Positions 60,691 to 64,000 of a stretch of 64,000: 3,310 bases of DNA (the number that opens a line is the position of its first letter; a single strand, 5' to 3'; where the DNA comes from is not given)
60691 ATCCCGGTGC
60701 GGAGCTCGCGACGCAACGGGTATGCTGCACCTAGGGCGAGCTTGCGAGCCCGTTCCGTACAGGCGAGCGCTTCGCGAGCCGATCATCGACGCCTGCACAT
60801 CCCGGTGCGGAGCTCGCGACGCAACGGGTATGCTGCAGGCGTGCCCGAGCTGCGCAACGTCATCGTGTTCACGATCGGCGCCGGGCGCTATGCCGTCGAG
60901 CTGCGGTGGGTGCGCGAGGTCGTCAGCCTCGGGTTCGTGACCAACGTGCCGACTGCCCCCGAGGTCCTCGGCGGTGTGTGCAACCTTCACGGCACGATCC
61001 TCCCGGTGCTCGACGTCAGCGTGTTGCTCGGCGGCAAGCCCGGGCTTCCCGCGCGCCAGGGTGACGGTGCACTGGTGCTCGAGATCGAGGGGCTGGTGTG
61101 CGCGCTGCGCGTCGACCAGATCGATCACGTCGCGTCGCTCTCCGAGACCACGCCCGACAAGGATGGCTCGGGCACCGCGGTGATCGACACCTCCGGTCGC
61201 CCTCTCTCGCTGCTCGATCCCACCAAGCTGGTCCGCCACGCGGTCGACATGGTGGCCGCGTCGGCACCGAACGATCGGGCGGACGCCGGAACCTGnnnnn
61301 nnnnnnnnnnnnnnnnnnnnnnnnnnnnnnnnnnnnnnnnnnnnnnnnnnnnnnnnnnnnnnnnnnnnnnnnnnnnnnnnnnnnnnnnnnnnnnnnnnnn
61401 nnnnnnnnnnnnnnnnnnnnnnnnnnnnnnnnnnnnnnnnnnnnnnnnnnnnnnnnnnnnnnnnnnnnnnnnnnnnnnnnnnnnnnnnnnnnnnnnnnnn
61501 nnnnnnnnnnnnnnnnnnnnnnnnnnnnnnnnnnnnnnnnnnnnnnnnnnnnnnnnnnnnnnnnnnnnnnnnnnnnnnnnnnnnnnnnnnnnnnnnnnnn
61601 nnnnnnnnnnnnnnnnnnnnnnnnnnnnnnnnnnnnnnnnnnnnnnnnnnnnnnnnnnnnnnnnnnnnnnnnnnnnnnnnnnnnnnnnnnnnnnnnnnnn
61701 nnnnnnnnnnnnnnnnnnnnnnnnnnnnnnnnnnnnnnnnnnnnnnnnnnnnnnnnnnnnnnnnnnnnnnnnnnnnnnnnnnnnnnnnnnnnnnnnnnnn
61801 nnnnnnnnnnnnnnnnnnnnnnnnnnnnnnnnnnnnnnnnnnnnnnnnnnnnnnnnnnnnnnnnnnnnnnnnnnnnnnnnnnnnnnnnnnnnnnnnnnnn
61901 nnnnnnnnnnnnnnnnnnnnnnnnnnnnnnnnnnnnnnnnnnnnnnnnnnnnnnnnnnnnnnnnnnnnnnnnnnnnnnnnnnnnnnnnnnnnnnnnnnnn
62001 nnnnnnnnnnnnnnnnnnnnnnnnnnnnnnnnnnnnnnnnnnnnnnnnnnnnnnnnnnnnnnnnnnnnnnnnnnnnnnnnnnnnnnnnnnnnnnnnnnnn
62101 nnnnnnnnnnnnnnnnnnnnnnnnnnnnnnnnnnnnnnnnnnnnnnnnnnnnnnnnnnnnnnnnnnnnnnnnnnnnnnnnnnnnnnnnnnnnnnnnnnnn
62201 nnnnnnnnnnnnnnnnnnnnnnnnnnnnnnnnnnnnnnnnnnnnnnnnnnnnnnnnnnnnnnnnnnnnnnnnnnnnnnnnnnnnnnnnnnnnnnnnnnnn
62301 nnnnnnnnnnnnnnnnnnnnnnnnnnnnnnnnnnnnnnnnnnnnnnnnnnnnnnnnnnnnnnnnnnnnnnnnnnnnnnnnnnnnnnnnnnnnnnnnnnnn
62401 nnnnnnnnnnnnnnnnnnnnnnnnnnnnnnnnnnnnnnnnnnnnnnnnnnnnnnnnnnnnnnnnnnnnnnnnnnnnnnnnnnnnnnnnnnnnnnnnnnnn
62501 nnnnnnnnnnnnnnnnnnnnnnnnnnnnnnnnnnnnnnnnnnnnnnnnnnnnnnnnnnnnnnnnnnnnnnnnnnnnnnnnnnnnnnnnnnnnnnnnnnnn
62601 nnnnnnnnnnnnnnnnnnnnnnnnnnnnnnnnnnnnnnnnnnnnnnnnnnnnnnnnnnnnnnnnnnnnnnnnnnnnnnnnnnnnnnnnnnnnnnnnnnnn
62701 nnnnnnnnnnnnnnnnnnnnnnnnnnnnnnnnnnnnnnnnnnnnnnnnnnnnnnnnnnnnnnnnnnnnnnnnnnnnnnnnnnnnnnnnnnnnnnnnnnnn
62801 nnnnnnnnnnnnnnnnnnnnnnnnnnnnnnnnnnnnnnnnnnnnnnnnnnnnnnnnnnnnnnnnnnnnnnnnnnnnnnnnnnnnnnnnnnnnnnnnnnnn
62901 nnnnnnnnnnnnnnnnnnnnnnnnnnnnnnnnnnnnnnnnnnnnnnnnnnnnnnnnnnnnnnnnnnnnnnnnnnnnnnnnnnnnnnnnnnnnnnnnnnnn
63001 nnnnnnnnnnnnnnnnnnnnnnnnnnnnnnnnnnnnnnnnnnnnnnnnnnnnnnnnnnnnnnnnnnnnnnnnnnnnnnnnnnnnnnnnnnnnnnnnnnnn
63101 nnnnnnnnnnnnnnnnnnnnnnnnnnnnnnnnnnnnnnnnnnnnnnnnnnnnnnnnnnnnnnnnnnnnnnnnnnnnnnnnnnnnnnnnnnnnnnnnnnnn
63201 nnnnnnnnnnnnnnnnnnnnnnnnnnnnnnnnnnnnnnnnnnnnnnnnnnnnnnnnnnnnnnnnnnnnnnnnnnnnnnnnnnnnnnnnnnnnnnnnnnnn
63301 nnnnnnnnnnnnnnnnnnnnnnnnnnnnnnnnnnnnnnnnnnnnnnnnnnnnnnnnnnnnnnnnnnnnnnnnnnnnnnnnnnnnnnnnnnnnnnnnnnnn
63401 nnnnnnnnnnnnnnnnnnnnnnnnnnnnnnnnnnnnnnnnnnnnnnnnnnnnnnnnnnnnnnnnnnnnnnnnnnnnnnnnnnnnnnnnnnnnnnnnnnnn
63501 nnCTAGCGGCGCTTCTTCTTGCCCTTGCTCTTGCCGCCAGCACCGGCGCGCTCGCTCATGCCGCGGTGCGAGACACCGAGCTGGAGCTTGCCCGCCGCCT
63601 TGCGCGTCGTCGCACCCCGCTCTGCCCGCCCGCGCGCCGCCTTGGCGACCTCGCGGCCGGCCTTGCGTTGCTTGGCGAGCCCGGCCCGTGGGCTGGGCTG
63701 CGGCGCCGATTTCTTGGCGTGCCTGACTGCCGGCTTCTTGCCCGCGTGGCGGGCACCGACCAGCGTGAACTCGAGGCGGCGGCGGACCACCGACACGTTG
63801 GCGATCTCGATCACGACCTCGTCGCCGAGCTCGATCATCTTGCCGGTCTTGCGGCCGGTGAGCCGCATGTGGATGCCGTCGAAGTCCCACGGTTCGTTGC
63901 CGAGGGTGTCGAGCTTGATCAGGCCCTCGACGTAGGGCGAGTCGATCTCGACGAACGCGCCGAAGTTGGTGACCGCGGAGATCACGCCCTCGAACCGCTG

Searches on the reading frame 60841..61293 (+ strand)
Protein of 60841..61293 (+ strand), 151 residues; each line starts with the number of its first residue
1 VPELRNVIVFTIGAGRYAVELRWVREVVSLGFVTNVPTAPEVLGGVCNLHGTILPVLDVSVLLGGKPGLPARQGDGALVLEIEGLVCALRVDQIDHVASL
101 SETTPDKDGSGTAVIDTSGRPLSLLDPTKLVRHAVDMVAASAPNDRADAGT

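Call 13: find_homologous_proteins(query=window:60841-61293:+, max_evalue=1e-10)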
Query window:60841-61293:+ (151 aa): 939 proteins with E <= 1e-10 among 1127 candidates; the best 120 are listed.
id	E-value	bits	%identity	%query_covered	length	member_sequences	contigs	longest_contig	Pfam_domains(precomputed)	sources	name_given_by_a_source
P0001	9.5e-92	322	100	100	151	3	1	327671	PF01584.25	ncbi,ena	-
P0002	2.4e-65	237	83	91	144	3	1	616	PF01584.25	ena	-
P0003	1.2e-64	234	81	91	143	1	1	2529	PF01584.25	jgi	jgi:chemotaxis signal transduction protein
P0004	1.6e-63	231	80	95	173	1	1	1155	PF01584.25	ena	-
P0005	1.9e-62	227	77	99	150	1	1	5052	PF01584.25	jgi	-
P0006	3.6e-62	226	79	93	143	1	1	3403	PF01584.25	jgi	jgi:chemotaxis signal transduction protein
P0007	4.6e-62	226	76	97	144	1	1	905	PF01584.25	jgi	jgi:chemotaxis signal transduction protein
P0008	5.7e-62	226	78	97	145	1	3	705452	PF01584.25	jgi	jgi:purine-binding chemotaxis protein CheW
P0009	8.2e-62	225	81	93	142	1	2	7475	PF01584.25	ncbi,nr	ncbi:MAG: chemotaxis protein CheW [Deltaproteobacteria bacterium]|nr:chemotaxis protein CheW [Deltap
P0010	8.7e-62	225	78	93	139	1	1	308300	PF01584.25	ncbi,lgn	-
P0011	8.9e-62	225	78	94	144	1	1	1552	PF01584.25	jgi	jgi:chemotaxis signal transduction protein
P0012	2.1e-61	224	77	94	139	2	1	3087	PF01584.25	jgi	jgi:chemotaxis signal transduction protein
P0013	3.2e-61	223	76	96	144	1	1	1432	PF01584.25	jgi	jgi:chemotaxis signal transduction protein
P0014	3.7e-61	223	79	93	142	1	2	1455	PF01584.25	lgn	-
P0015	6.2e-61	222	78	93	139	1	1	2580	PF01584.25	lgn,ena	-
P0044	2.1e-58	214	77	93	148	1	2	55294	PF01584.25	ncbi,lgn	-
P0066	2.5e-57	211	76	94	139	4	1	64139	PF01584.25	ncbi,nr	ncbi:MAG TPA: chemotaxis protein CheW [Kofleriaceae bacterium]|nr:chemotaxis protein CheW [Kofleriac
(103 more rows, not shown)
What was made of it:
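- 60841..61296 (+): cheW (151 aa, GTG start, no Shine-Dalgarno sequence). It is identical to database protein P0001 (call 13).
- The source is a metagenome-assembled contig (call 13: contig of 327,671 bp). The annotated CheW in the database starts at the GTG at 60841 (call 13).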

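Call 14: find_encoding_contigs(protein=P0001, flank=10000, max_places=5)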
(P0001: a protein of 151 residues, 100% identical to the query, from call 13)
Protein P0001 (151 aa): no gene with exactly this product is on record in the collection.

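Call 15: find_encoding_contigs(protein=P0008, flank=6000, max_places=3)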
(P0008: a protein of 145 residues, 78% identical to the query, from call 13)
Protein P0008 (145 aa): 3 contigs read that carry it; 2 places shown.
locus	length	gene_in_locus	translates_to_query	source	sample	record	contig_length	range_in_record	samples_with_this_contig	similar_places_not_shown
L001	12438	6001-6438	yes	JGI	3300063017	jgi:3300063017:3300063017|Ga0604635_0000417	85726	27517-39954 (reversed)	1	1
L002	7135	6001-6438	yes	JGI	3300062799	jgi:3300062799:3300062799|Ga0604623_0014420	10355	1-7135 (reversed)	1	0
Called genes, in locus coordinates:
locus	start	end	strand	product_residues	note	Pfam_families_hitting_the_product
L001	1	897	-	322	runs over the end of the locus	PF04166:PdxA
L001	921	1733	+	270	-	PF11306:DUF3108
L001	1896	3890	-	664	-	PF00481:PP2C, PF13672:PP2C_2, PF07228:SpoIIE (faint)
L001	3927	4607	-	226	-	PF21695:GlnR_1st, PF00486:Trans_reg_C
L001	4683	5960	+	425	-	PF06689:zf-C4_ClpX, PF00493:MCM, PF01078:Mg_chelatase (faint), PF07724:AAA_2, PF13401:AAA_22 (weak), PF00004:AAA, PF07728:AAA_5 (weak), PF10431:ClpB_D2-small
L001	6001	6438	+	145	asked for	PF01584:CheW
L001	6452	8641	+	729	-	PF01627:Hpt, PF02895:H-kinase_dim (faint), PF02518:HATPase_c, PF01584:CheW, PF00072:Response_reg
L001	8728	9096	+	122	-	PF01618:MotA_ExbB (weak)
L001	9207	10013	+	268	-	-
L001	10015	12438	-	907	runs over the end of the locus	PF08206:OB_RNB (weak), PF17876:CSD2, PF00773:RNB, PF00575:S1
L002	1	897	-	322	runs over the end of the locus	PF04166:PdxA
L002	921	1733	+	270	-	PF11306:DUF3108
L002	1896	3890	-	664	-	PF00481:PP2C, PF13672:PP2C_2, PF07228:SpoIIE (faint)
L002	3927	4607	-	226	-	PF21695:GlnR_1st, PF00486:Trans_reg_C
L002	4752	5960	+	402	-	PF06689:zf-C4_ClpX, PF00493:MCM, PF01078:Mg_chelatase (faint), PF00004:AAA, PF07724:AAA_2, PF07728:AAA_5 (weak), PF13401:AAA_22 (weak), PF10431:ClpB_D2-small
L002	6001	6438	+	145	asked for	PF01584:CheW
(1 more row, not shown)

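Call 16: find_encoding_contigs(protein=P0010, flank=6000, max_places=3)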
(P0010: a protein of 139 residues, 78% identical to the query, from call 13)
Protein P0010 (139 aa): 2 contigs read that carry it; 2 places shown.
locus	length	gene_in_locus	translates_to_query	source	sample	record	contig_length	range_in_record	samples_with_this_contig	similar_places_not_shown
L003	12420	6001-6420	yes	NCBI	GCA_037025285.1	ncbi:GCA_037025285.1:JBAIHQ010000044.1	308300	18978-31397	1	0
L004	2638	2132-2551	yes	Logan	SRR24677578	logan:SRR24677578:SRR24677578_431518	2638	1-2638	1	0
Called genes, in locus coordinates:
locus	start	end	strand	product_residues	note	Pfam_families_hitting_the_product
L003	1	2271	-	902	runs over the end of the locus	PF00481:PP2C, PF13672:PP2C_2, PF07228:SpoIIE (faint)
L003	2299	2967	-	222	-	PF21695:GlnR_1st, PF00486:Trans_reg_C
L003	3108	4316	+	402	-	PF06689:zf-C4_ClpX, PF00493:MCM, PF01078:Mg_chelatase (faint), PF00004:AAA, PF07724:AAA_2, PF07728:AAA_5 (weak), PF13401:AAA_22 (weak), PF10431:ClpB_D2-small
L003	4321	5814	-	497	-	PF02012:BNR (faint), PF13088:BNR_2 (faint)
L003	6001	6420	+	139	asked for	PF01584:CheW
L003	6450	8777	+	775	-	PF01627:Hpt, PF02518:HATPase_c, PF01584:CheW, PF00072:Response_reg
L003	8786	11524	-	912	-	PF08206:OB_RNB (weak), PF17876:CSD2, PF00773:RNB, PF00575:S1, PF18614:RNase_II_C_S1 (faint)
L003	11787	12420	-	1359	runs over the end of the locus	PF13191:AAA_16, PF24883:NPHP3_N, PF00400:WD40, PF20426:NBCH_WD40, PF23381:Beta-prop_IFT122_1st, PF24782:WD40_MABP1-WDR62_2nd, PF24796:WDR55, PF24807:WD40_CDC20-Fz, +131 more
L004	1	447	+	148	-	?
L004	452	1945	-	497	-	PF02012:BNR (faint), PF13088:BNR_2 (faint)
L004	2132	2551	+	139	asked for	PF01584:CheW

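Call 19: find_encoding_contigs(protein=P0009, flank=6000, max_places=3)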
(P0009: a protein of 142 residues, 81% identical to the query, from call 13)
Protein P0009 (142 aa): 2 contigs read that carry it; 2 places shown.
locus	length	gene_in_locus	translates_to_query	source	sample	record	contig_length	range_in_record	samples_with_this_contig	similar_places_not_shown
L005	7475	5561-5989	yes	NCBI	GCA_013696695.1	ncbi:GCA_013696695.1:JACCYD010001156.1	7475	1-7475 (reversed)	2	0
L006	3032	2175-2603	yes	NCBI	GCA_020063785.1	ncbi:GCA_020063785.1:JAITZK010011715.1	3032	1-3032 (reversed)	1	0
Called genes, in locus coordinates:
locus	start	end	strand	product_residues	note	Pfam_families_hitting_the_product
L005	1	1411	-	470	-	PF00481:PP2C, PF13672:PP2C_2, PF07228:SpoIIE (faint)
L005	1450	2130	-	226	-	PF21695:GlnR_1st, PF00486:Trans_reg_C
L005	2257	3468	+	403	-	PF06689:zf-C4_ClpX, PF00493:MCM (weak), PF00004:AAA, PF07724:AAA_2, PF07728:AAA_5 (weak), PF13401:AAA_22 (weak), PF10431:ClpB_D2-small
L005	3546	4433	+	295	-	-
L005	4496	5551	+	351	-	PF25390:WD40_RLD (faint), PF13540:RCC1_2 (faint)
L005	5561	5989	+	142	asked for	PF01584:CheW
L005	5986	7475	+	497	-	PF01627:Hpt, PF02895:H-kinase_dim (faint), PF02518:HATPase_c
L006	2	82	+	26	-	?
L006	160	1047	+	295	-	-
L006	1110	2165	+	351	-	PF25390:WD40_RLD (faint), PF13540:RCC1_2 (faint)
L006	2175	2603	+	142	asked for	PF01584:CheW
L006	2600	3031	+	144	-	?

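Call 20: find_encoding_contigs(protein=P0005, flank=6000, max_places=3)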
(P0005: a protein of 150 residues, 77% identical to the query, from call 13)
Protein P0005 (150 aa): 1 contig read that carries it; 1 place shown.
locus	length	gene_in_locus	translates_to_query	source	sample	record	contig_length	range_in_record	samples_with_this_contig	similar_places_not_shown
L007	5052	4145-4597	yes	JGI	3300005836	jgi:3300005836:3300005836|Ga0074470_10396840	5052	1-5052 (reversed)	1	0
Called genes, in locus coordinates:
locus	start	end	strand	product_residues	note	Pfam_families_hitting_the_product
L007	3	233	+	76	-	?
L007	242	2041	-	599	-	PF00481:PP2C, PF13672:PP2C_2, PF07228:SpoIIE (faint)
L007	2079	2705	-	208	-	PF21695:GlnR_1st, PF00486:Trans_reg_C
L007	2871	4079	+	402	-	PF06689:zf-C4_ClpX, PF00493:MCM, PF01078:Mg_chelatase (faint), PF00004:AAA, PF07724:AAA_2, PF07728:AAA_5 (weak), PF13401:AAA_22 (weak), PF10431:ClpB_D2-small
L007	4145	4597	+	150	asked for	PF01584:CheW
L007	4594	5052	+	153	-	?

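Call 35: list_cluster_members(proteins=[P0001])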
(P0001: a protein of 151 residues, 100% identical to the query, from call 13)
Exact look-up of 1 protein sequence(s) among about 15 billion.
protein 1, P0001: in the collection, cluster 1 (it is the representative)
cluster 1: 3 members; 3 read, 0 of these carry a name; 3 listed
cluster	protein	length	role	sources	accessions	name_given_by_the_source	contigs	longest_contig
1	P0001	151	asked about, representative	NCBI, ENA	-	-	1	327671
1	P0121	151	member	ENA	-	-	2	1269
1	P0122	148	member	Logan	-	-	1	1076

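Call 37: find_encoding_contigs(protein=P0121, flank=5000, max_places=5)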
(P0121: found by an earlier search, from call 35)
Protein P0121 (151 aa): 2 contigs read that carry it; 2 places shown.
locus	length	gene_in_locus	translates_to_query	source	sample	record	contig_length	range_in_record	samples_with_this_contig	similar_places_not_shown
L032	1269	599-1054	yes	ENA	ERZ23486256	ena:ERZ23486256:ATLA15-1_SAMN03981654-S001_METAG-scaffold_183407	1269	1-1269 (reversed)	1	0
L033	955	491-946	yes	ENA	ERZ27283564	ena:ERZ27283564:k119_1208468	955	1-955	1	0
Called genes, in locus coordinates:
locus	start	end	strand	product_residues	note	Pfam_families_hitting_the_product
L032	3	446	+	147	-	?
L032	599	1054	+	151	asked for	PF01584:CheW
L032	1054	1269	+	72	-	?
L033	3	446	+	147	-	?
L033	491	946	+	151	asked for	PF01584:CheW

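Call 38: find_encoding_contigs(protein=P0122, flank=5000, max_places=5)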
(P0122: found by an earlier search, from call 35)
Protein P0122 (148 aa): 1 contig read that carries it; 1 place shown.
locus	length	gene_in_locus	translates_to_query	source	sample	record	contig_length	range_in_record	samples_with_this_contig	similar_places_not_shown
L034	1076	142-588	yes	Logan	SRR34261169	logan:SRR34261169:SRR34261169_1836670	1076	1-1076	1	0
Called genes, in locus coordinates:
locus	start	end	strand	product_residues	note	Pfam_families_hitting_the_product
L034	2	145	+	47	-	?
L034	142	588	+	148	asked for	PF01584:CheW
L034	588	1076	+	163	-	?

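Call 50: find_encoding_contigs(protein=P0066, flank=3000, max_places=3)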
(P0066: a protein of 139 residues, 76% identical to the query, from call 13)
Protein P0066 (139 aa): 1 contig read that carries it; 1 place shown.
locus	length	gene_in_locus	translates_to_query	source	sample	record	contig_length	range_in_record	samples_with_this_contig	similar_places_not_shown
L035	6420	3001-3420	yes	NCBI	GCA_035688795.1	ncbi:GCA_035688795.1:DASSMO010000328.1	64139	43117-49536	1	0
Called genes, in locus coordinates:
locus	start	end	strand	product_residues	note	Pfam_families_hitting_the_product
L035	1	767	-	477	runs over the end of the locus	PF13088:BNR_2 (faint), PF02012:BNR (faint)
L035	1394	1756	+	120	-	-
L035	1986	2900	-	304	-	PF03712:Cu2_monoox_C (weak)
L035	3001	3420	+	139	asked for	PF01584:CheW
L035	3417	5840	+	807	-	PF01627:Hpt, PF02895:H-kinase_dim (faint), PF02518:HATPase_c, PF01584:CheW, PF00072:Response_reg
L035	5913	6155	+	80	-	-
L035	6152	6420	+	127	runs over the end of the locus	PF01850:PIN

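Call 51: find_encoding_contigs(protein=P0044, flank=3000, max_places=3)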
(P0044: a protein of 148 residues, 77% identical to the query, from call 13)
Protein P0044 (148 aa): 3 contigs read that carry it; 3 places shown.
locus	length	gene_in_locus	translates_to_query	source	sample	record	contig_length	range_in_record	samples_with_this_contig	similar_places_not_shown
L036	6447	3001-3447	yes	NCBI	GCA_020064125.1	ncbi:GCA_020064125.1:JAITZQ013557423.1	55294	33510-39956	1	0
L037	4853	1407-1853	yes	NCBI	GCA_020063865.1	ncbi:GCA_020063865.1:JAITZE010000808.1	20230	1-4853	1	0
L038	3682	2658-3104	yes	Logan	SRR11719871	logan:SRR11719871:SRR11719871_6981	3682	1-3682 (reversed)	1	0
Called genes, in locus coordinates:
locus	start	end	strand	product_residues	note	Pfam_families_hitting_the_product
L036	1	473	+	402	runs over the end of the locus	PF06689:zf-C4_ClpX, PF00493:MCM, PF01078:Mg_chelatase (faint), PF00004:AAA, PF07724:AAA_2, PF07728:AAA_5 (weak), PF13401:AAA_22 (weak), PF10431:ClpB_D2-small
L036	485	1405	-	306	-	-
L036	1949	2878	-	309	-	PF03712:Cu2_monoox_C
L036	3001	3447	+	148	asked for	PF01584:CheW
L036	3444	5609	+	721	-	PF01627:Hpt, PF02895:H-kinase_dim (faint), PF02518:HATPase_c, PF01584:CheW, PF00072:Response_reg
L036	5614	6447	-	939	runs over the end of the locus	PF08206:OB_RNB (weak), PF17876:CSD2, PF00773:RNB, PF00575:S1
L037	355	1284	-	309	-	PF03712:Cu2_monoox_C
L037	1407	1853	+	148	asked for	PF01584:CheW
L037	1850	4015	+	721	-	PF01627:Hpt, PF02895:H-kinase_dim (faint), PF02518:HATPase_c, PF01584:CheW, PF00072:Response_reg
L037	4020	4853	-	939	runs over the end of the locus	PF08206:OB_RNB (weak), PF17876:CSD2, PF00773:RNB, PF00575:S1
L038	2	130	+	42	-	?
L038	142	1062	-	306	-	-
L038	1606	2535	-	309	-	PF03712:Cu2_monoox_C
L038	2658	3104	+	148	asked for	PF01584:CheW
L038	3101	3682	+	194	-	?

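Call 63: search_protein_families(library=pfam, proteins=[window:60841-61293:+], max_evalue=0.00001)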
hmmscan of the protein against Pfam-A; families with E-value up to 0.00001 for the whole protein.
window:60841-61293:+ (151 aa): 1 family
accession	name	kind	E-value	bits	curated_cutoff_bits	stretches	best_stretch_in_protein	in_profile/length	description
PF01584.24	CheW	-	2.2e-19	69.9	23.5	1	7-133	2-136/138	CheW-like domain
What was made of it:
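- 60841..61296 (+): Pfam CheW (call 63).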

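Call 71: find_encoding_contigs(protein=P0004, flank=3000, max_places=3)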
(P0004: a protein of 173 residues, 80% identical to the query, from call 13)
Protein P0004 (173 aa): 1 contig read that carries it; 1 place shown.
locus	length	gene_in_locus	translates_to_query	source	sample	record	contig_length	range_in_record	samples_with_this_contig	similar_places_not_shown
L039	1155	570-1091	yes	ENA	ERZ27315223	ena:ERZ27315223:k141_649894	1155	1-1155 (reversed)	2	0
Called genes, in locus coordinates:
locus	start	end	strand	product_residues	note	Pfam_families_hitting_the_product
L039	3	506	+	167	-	?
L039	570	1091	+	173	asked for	PF01584:CheW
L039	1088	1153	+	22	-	?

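Call 72: find_encoding_contigs(protein=P0003, flank=3000, max_places=3)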
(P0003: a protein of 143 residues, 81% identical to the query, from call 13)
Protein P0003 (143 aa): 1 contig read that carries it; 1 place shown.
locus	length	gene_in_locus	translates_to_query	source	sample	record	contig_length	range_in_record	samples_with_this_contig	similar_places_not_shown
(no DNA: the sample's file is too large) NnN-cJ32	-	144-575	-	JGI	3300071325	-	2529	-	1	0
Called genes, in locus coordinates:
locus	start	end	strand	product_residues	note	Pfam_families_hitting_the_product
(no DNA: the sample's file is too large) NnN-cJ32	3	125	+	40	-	?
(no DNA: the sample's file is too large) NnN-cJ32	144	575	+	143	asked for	PF01584:CheW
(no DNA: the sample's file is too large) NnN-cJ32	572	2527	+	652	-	?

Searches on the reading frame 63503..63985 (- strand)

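Call 63: search_protein_families(library=pfam, proteins=[window:63503-63985:-], max_evalue=0.00001)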
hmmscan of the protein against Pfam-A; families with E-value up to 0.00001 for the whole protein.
window:63503-63985:- (160 aa): 1 family
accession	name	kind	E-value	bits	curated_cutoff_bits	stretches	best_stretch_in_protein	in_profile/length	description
PF00575.29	S1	-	3.6e-06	27.7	22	1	2-73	12-71/74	S1 RNA binding domain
